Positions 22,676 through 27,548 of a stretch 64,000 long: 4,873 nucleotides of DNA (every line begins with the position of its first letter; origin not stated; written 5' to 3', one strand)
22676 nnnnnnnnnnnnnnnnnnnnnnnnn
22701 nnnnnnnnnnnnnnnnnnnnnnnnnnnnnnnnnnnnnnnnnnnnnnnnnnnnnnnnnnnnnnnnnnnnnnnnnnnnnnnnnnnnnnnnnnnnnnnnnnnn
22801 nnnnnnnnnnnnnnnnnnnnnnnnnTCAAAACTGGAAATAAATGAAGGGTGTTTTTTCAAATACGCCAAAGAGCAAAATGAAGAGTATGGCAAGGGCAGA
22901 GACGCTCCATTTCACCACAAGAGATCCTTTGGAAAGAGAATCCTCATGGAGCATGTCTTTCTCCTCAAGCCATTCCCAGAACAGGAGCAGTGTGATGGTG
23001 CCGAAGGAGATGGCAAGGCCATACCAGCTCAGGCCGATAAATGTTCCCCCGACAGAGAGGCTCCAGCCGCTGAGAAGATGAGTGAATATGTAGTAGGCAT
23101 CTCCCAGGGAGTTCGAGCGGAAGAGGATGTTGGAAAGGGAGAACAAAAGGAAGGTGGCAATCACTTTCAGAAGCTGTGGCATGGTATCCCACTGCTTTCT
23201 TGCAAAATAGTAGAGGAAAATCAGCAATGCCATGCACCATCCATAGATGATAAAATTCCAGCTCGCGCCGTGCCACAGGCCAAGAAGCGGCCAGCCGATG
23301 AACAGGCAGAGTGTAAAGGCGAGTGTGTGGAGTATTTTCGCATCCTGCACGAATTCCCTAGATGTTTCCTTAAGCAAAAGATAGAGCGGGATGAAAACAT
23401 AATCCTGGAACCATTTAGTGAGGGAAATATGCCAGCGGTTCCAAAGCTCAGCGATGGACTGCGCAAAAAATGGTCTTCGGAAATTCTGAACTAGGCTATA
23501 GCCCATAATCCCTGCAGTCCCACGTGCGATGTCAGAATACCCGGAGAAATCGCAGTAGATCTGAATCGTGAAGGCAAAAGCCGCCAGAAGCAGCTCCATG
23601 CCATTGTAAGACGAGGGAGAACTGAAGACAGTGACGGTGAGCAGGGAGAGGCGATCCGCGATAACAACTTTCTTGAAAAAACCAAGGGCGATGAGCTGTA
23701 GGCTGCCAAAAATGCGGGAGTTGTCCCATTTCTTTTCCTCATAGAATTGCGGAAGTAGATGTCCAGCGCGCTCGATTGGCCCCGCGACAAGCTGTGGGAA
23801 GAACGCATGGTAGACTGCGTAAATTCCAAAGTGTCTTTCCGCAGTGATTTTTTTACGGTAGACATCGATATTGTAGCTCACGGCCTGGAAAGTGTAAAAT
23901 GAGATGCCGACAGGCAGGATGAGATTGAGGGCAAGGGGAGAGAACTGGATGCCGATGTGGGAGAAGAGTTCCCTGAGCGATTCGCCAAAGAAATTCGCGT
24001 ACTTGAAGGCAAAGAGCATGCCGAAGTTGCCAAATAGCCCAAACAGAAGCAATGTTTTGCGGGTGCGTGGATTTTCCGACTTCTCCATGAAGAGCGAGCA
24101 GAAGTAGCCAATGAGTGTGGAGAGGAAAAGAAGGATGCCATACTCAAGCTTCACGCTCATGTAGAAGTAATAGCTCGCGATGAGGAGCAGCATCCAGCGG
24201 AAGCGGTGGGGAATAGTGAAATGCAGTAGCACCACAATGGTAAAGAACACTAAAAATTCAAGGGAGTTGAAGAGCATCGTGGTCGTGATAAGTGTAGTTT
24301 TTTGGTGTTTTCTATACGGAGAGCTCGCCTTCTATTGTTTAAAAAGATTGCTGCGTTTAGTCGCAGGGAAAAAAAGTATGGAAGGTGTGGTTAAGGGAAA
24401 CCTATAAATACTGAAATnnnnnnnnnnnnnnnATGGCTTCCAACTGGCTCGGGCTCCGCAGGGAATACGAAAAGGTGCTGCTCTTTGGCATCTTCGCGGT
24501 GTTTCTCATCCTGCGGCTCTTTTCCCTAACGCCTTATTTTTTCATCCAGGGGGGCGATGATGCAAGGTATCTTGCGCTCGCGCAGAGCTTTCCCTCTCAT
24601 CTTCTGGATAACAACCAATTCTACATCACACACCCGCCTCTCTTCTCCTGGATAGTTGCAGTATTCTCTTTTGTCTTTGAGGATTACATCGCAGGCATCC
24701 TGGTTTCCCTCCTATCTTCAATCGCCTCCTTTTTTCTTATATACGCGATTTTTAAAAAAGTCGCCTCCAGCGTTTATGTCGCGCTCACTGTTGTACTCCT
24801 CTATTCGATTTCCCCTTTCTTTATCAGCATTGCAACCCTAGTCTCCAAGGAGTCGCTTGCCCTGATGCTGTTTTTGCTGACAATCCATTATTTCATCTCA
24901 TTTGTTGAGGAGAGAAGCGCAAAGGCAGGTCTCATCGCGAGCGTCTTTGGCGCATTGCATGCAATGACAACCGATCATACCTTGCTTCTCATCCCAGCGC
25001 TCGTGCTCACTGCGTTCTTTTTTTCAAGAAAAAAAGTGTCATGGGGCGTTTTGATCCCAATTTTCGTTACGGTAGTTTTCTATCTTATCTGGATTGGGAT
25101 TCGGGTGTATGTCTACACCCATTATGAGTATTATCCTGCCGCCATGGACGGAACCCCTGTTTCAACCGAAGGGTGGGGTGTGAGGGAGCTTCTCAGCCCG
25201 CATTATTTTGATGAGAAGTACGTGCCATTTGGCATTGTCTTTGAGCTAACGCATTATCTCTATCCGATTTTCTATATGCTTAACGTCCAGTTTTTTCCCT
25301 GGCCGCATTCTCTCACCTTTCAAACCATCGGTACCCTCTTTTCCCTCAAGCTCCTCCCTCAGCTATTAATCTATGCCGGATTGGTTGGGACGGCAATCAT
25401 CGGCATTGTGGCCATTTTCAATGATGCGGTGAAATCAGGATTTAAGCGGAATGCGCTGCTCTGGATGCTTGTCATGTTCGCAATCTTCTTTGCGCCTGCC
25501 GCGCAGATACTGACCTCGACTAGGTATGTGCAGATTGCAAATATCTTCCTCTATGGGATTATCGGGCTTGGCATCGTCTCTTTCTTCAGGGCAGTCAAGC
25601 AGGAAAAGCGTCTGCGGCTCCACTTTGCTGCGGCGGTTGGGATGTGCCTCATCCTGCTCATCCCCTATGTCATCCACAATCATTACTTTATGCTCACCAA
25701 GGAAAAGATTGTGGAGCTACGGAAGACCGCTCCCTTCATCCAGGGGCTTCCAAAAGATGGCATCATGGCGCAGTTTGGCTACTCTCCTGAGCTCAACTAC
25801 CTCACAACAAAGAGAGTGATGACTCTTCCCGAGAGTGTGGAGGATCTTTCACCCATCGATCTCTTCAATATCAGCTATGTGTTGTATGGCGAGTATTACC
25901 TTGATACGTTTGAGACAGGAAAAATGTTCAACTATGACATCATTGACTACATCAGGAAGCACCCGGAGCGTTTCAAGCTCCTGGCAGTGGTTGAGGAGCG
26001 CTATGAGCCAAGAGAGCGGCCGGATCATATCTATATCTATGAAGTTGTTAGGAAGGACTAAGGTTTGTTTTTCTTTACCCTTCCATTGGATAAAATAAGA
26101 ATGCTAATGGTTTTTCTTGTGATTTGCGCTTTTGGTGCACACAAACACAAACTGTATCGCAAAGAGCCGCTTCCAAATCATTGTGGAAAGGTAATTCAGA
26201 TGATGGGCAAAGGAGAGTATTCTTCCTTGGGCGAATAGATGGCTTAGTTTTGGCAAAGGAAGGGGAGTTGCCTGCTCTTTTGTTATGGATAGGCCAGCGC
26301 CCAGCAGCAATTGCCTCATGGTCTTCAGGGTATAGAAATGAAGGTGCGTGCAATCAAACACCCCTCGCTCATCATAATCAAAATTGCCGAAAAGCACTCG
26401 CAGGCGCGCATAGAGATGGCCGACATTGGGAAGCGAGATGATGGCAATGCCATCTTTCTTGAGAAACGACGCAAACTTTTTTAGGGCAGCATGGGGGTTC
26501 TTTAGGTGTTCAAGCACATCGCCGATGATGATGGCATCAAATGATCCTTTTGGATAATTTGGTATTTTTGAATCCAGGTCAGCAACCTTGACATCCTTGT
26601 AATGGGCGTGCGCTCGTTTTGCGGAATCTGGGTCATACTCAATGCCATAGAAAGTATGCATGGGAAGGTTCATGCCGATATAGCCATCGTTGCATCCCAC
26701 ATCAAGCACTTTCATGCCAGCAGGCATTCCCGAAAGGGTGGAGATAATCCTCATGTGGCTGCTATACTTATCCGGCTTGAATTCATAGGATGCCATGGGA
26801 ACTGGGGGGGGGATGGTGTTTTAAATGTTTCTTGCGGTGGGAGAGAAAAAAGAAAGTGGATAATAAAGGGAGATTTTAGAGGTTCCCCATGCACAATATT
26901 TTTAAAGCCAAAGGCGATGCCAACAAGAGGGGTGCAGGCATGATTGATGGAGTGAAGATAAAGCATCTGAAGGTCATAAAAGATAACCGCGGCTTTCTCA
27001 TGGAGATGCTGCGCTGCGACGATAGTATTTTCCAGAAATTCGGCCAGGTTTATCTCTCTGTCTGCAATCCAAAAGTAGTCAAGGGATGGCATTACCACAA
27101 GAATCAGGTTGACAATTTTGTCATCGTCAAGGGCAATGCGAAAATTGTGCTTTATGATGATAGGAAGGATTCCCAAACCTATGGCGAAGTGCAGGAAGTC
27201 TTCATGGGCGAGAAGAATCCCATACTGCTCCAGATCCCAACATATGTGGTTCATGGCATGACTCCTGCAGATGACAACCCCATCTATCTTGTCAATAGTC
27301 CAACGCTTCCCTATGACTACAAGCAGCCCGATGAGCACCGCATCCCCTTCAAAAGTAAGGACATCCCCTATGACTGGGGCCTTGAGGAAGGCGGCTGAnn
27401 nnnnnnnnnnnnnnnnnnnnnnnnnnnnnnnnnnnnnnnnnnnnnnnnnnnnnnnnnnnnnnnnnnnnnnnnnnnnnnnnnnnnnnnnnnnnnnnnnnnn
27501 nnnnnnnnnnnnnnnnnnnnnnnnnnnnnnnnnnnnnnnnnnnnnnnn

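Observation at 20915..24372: Recurrent ~19-nt motif (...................) in divergent promoter regions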

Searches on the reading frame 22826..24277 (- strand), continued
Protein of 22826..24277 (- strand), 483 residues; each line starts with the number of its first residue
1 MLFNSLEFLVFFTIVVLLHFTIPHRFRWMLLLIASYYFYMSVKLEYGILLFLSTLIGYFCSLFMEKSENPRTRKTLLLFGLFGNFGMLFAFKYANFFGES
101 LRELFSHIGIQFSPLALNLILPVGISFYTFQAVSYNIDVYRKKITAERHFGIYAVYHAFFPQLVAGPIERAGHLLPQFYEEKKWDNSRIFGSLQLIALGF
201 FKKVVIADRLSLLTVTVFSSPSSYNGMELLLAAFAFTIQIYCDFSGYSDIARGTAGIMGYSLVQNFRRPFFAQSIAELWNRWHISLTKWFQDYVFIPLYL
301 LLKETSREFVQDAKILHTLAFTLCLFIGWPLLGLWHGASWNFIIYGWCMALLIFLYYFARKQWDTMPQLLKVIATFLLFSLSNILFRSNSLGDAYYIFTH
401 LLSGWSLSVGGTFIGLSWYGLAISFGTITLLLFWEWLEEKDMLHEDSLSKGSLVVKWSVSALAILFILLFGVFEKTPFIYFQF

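Call 36: list_cluster_members(proteins=[P0001])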
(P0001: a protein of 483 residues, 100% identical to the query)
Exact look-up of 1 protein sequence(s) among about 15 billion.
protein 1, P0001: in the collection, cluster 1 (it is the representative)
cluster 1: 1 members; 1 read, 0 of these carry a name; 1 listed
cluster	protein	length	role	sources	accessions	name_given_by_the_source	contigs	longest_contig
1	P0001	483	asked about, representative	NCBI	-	-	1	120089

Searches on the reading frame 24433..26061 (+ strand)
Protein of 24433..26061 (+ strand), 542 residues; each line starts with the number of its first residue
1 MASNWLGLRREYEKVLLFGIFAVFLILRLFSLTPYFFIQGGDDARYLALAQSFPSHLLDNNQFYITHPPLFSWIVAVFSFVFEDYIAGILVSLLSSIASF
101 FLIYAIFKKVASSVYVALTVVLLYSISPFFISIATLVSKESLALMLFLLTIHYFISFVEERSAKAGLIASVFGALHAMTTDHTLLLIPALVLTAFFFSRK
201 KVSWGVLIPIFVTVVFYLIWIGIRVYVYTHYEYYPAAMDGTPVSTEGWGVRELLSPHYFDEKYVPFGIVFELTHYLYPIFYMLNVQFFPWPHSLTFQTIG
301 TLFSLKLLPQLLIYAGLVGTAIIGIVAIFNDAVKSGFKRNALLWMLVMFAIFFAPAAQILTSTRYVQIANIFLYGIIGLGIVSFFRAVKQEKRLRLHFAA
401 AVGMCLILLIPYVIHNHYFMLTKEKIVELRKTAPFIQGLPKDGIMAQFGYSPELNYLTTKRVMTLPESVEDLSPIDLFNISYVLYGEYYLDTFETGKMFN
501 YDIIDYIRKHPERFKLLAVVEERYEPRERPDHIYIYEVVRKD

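Call 10: search_protein_families(library=pfam, proteins=[window:24433-26061:+], max_evalue=0.01)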
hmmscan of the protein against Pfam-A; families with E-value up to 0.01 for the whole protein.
window:24433-26061:+ (542 aa): 1 family
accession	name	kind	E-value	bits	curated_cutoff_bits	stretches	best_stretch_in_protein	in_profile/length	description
PF13231.12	PMT_2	-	4e-13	50.3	26.1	1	67-220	2-160/160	Dolichyl-phosphate-mannose-protein mannosyltransferase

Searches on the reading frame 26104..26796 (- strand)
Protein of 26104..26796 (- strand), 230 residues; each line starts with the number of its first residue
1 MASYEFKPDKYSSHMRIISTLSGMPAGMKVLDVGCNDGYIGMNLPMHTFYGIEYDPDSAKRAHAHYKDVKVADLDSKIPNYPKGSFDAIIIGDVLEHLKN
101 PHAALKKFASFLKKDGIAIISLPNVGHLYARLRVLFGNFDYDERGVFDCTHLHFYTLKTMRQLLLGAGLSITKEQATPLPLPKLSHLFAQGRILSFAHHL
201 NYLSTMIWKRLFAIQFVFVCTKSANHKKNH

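Call 10: search_protein_families(library=pfam, proteins=[window:26104-26796:-], max_evalue=0.01)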
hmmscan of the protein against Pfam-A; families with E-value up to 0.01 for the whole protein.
window:26104-26796:- (230 aa): 6 families
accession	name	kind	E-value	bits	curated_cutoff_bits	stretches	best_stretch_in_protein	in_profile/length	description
PF13489.12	Methyltransf_23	-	1.7e-21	77.1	27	1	17-173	12-163/164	Methyltransferase domain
PF07021.18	MetW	-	2.9e-15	56.9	21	1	24-163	11-154/193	Methionine biosynthesis protein MetW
PF08241.18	Methyltransf_11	-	1.4e-13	51.7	21.2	1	31-120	1-95/95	Methyltransferase domain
PF08242.18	Methyltransf_12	-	8.9e-13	49.2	30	1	31-117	1-97/98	Methyltransferase domain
PF13847.12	Methyltransf_31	-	8.5e-12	45.4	27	1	27-124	4-113/145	Methyltransferase domain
PF13649.12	Methyltransf_25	-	7e-10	39.9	27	1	30-116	1-97/97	Methyltransferase domain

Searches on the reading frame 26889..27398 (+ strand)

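Call 10: search_protein_families(library=pfam, proteins=[window:26889-27398:+], max_evalue=0.01)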
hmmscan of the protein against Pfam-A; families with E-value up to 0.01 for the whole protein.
window:26889-27398:+ (169 aa): 3 families
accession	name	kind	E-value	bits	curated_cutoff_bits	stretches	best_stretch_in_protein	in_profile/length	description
PF00908.23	dTDP_sugar_isom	-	1.4e-15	57.9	27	1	19-163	4-152/168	dTDP-4-dehydrorhamnose 3,5-epimerase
PF14667.12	Polysacc_synt_C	-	5.1e-15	56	28.7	1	31-148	2-109/111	Polysaccharide biosynthesis C-terminal domain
PF05523.17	FdtA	-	2.4e-06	27.8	23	1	21-95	2-76/131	WxcM-like, C-terminal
